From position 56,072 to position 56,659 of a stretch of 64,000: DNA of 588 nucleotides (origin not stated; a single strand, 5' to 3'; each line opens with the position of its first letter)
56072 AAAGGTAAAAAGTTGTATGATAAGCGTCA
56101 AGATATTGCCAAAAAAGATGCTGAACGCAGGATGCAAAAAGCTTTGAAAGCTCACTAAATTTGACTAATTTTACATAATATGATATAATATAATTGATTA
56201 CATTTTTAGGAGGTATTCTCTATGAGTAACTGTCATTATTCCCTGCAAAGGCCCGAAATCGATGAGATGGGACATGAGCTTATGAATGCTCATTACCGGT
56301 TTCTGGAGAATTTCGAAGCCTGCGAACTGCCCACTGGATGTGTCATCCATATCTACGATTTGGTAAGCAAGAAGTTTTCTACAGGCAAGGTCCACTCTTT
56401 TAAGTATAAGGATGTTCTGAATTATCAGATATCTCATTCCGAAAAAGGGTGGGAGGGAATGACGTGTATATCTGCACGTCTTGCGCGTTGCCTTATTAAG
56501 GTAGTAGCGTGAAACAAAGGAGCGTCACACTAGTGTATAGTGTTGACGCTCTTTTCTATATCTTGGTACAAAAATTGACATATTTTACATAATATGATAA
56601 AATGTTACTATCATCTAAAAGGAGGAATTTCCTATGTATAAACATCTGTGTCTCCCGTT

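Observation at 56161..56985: Tandem cassettes E and F share a homologous non-coding scaffold with unrelated ORFs and a compensatory change in the terminator stem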

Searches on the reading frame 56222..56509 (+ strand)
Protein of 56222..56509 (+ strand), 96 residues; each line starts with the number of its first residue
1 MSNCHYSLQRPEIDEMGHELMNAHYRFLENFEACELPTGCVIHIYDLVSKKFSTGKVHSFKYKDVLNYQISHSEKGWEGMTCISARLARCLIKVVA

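Call 10: search_protein_families(library=pfam, proteins=[window:56222-56509:+], max_evalue=1)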
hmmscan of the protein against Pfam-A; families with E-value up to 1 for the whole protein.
window:56222-56509:+ (96 aa): 0 families

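Call 11: search_protein_families(library=ncbifam, proteins=[window:56222-56509:+], max_evalue=1)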
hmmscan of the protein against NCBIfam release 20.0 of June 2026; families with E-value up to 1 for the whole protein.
window:56222-56509:+ (96 aa): 0 families

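Call 14: find_homologous_proteins(query=window:56222-56509:+, max_evalue=0.01)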
Query window:56222-56509:+ (96 aa): 2 proteins with E <= 0.01 among 2 candidates.
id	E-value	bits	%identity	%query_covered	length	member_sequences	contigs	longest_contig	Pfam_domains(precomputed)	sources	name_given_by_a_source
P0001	8.3e-47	176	84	95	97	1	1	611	-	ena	-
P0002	1.2e-42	162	78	100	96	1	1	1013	-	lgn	-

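Call 18: find_encoding_contigs(protein=P0001, flank=6000)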
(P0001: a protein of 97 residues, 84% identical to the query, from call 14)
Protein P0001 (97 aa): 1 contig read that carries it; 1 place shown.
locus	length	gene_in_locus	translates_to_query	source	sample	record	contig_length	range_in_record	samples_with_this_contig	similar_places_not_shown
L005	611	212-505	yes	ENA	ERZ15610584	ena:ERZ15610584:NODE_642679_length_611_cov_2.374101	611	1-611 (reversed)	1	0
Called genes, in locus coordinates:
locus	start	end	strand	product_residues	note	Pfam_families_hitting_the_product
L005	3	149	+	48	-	?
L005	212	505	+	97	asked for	-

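Call 19: find_encoding_contigs(protein=P0002, flank=6000)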
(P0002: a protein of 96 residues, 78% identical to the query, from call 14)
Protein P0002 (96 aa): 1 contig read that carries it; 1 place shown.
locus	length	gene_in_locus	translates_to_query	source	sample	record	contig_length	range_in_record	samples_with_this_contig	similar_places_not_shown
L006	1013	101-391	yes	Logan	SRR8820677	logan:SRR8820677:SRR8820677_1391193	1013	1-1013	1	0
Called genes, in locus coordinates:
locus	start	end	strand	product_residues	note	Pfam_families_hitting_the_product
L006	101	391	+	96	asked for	-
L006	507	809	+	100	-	-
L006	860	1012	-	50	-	?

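Call 28: find_homologous_proteins(query=A2, max_evalue=0.01)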
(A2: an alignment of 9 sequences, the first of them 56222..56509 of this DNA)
Query A2 (9 sequences) (96 aa, profile of the alignment): 13 proteins with E <= 0.01 among 250 candidates.
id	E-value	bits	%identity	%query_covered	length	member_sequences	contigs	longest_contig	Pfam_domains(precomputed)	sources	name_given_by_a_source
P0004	2.7e-38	148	20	91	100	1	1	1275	-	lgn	-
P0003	1.0e-37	146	22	69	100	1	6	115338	-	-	-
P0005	2.1e-36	142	24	51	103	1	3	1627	-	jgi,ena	-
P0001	4.1e-35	137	84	95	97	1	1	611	-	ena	-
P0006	6.3e-34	134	-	-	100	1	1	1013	-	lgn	-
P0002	6.5e-33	130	78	100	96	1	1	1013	-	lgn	-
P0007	4.4e-32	128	-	-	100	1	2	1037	-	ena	-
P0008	5.7e-32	127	-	-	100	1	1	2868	-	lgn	-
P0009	8.7e-32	127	44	9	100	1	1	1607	-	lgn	-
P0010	2.9e-31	125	-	-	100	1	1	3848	-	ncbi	-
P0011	5.3e-29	118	24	100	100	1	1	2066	-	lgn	-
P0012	6.0e-28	114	-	-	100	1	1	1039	-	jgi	jgi:hypothetical protein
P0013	1.5e-25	107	21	88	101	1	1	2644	-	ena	-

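Call 30: find_encoding_contigs(protein=P0010, flank=6000)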
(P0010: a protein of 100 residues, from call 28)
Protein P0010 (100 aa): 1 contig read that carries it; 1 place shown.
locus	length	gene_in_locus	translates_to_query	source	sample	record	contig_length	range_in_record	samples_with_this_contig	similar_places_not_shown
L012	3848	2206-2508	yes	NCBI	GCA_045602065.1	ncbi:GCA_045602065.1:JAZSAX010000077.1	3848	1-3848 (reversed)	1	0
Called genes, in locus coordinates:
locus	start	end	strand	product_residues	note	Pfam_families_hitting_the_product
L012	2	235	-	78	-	?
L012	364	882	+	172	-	-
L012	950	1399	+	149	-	PF01668:SmpB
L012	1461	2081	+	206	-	-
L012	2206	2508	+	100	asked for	-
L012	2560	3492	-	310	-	PF01116:F_bP_aldolase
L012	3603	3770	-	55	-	PF07561:DUF1540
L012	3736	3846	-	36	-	?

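Call 31: find_encoding_contigs(protein=P0008, flank=6000)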
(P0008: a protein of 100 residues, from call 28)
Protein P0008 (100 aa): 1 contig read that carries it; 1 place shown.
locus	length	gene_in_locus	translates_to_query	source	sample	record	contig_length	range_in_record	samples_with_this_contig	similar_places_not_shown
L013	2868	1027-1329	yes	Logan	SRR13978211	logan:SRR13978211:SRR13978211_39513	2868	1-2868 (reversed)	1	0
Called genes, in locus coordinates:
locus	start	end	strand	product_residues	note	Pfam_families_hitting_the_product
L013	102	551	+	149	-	PF01668:SmpB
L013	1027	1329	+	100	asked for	-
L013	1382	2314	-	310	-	PF01116:F_bP_aldolase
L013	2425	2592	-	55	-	PF07561:DUF1540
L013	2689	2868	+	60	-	?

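Call 32: find_encoding_contigs(protein=P0013, flank=6000)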
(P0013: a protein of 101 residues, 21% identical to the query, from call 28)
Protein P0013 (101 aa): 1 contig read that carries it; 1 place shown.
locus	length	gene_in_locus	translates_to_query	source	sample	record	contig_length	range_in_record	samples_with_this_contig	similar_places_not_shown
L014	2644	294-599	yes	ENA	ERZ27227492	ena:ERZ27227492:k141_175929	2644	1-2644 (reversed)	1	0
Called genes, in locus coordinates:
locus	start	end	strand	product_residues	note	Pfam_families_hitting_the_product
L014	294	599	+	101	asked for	-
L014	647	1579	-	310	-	PF01116:F_bP_aldolase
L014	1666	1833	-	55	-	PF07561:DUF1540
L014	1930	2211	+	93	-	-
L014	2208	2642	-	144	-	?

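Call 33: find_encoding_contigs(protein=P0011, flank=6000)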
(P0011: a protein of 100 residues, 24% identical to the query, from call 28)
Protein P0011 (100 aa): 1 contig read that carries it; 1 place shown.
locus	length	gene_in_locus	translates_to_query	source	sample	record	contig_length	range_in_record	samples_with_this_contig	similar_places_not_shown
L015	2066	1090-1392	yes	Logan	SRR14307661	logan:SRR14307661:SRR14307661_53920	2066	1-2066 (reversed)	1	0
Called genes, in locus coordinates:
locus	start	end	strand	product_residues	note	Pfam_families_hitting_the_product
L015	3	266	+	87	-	?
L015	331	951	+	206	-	-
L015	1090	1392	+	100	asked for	-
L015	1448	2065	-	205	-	?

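Call 58: search_protein_families(library=padloc, proteins=[window:56222-56509:+], max_evalue=1)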
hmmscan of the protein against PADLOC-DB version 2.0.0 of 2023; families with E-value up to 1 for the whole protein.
window:56222-56509:+ (96 aa): 0 families

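Call 59: search_protein_families(library=phrogs, proteins=[window:56222-56509:+], max_evalue=1)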
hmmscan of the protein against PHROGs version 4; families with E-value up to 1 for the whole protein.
window:56222-56509:+ (96 aa): 2 families
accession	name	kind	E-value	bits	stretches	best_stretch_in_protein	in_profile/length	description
phrog_6184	-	unknown function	0.14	13.1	0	9-26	34-51/63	-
phrog_2129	-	unknown function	0.19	12.9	1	51-70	15-34/79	-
